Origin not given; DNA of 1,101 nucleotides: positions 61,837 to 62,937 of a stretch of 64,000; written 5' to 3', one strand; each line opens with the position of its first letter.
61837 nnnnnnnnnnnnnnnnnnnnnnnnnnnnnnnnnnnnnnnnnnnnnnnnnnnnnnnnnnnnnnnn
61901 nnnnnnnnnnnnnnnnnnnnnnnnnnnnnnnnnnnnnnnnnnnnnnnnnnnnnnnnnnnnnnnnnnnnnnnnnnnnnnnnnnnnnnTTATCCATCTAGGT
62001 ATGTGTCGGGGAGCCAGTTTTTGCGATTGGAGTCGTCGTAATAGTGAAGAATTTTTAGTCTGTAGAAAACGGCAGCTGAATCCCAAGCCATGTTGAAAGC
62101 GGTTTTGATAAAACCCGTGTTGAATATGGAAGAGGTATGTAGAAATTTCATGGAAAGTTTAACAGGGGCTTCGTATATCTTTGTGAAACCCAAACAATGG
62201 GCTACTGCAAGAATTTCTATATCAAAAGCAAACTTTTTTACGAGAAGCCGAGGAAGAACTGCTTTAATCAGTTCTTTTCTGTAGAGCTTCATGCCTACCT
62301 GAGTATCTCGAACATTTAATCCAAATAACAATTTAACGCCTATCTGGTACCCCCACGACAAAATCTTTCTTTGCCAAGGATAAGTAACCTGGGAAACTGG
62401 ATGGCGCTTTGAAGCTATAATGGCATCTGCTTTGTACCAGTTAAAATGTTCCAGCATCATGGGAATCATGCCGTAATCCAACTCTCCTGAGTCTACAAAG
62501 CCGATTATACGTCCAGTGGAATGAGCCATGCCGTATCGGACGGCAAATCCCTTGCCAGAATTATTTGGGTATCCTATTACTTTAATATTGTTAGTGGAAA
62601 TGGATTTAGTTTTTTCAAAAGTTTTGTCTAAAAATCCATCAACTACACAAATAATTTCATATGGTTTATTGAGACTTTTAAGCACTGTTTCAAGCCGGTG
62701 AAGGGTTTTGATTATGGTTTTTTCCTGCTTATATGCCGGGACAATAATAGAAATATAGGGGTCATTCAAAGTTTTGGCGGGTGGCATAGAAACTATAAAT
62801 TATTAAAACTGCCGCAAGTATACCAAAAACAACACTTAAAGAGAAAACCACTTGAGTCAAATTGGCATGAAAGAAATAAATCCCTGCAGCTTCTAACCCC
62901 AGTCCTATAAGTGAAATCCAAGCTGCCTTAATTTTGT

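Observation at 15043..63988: One ~49-kb, near-contiguous glycan assembly mega-locus with at least 8 GT-C, about 19 GT-A/GT-B enzymes, 2 Wzx flippases and 6 methyltransferases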

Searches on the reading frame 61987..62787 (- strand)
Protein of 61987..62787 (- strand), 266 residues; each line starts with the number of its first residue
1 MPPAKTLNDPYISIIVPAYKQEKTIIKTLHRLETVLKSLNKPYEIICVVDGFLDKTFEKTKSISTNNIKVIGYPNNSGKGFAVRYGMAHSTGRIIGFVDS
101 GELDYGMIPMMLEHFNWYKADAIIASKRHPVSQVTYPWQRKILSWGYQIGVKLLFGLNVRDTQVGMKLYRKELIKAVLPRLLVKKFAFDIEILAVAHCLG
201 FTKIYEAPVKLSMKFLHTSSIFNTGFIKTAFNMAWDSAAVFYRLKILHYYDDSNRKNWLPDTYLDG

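Call 7: search_protein_families(library=pfam, proteins=[window:61990-62787:-], max_evalue=0.01)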
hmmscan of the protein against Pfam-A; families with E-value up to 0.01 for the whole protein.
window:61990-62787:- (266 aa): 2 families
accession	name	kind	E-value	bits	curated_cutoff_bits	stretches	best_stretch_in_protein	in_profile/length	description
PF00535.33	Glycos_transf_2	-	3.1e-19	70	23.3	1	13-177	1-167/168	Glycosyl transferase family 2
PF13641.12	Glyco_tranf_2_3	-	0.0019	18.7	27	1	10-100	1-95/230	Glycosyltransferase like family 2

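Call 45: find_encoding_contigs(protein=window:61987-62787:-, flank=10000, max_places=4)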
Protein window:61987-62787:- (266 aa): 9 contigs read that carry it; 4 places shown.
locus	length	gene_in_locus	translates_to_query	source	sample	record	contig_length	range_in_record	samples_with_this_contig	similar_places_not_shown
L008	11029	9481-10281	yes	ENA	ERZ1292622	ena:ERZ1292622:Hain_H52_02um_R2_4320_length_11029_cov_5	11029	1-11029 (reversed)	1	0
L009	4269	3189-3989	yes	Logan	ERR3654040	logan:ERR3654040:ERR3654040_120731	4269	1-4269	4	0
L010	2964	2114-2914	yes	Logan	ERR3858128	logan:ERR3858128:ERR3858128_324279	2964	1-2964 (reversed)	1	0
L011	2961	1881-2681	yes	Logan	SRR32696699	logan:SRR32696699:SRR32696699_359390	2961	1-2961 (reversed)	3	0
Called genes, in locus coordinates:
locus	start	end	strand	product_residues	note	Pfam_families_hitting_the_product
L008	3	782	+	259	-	?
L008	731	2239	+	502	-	-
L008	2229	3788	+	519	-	-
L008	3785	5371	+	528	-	PF02366:PMT (weak), PF13231:PMT_2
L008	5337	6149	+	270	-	PF00535:Glycos_transf_2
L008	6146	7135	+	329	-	PF13439:Glyco_transf_4, PF20706:GT4-conflict, PF00534:Glycos_transf_1, PF13692:Glyco_trans_1_4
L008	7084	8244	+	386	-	PF04188:Mannosyl_trans2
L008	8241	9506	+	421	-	PF01943:Polysacc_synt, PF13440:Polysacc_synt_3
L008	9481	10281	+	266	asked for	PF00535:Glycos_transf_2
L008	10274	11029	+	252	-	?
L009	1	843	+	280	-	?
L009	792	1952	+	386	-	PF04188:Mannosyl_trans2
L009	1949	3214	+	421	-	PF01943:Polysacc_synt, PF13440:Polysacc_synt_3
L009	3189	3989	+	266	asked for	PF00535:Glycos_transf_2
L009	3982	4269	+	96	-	?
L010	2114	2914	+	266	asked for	PF00535:Glycos_transf_2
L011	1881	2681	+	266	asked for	PF00535:Glycos_transf_2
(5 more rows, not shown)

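Call 97: search_protein_families(library=pfam, proteins=[L008:731-2236:+, L008:2229-3785:+, L008:3785-5368:+, L008:7084-8241:+, L008:3-779:+, L008:5337-6146:+, L008:6146-7132:+], max_evalue=0.01)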
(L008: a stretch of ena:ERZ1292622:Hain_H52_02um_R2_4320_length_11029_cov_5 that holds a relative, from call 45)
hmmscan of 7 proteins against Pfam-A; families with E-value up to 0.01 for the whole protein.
L008:731-2236:+ (502 aa): 1 family
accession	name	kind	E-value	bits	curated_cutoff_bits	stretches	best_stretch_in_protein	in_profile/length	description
PF13231.12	PMT_2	-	9.8e-05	23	26.1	1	73-202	16-152/160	Dolichyl-phosphate-mannose-protein mannosyltransferase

L008:2229-3785:+ (519 aa): 1 family
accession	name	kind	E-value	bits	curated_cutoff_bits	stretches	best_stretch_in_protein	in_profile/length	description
PF13231.12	PMT_2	-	0.002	18.8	26.1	1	66-203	2-151/160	Dolichyl-phosphate-mannose-protein mannosyltransferase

L008:3785-5368:+ (528 aa): 3 families
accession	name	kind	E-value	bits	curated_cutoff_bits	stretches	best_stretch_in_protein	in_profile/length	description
PF13231.12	PMT_2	-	5e-10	40.3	26.1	1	65-205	2-154/160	Dolichyl-phosphate-mannose-protein mannosyltransferase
PF02366.24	PMT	-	7.3e-06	26.1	22.7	1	10-133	4-132/245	Dolichyl-phosphate-mannose-protein mannosyltransferase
PF02516.20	STT3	-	0.002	18.1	24.5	1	70-174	82-196/405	Oligosaccharyl transferase STT3, N-terminal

L008:7084-8241:+ (386 aa): 1 family
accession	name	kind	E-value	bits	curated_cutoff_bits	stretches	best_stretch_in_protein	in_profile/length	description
PF04188.19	Mannosyl_trans2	-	5.6e-10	39.6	22.4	1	25-206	13-207/443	Mannosyltransferase (PIG-V)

L008:3-779:+ (259 aa): 0 families

L008:5337-6146:+ (270 aa): 3 families
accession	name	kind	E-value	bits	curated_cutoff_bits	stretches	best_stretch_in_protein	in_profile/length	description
PF00535.33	Glycos_transf_2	-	1.4e-19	71.1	23.3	1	14-150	1-143/168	Glycosyl transferase family 2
PF13704.12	Glyco_tranf_2_4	-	2.4e-06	28.4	27.5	1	20-101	1-88/98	Glycosyl transferase family 2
PF13641.12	Glyco_tranf_2_3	-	0.0003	21.3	27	1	13-123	3-125/230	Glycosyltransferase like family 2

L008:6146-7132:+ (329 aa): 6 families
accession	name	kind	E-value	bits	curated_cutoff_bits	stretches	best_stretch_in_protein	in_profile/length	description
PF00534.26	Glycos_transf_1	-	4.4e-24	85.4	26.4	1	163-302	13-154/172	Glycosyl transferases group 1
PF13692.12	Glyco_trans_1_4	-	1.7e-19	70.9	27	1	166-302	2-138/142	Glycosyl transferases group 1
PF20706.3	GT4-conflict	-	9e-09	35.2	26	1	167-279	199-318/385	Family 4 Glycosyltransferase in conflict systems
PF13439.12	Glyco_transf_4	-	3.2e-08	34.2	28.5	1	50-144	67-163/170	Glycosyltransferase Family 4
PF13579.12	Glyco_trans_4_4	-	0.00034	21.4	29.7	1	76-143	94-155/158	Glycosyl transferase 4-like domain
PF13524.12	Glyco_trans_1_2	-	0.0022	18.4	25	1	226-290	30-100/144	Glycosyl transferase-like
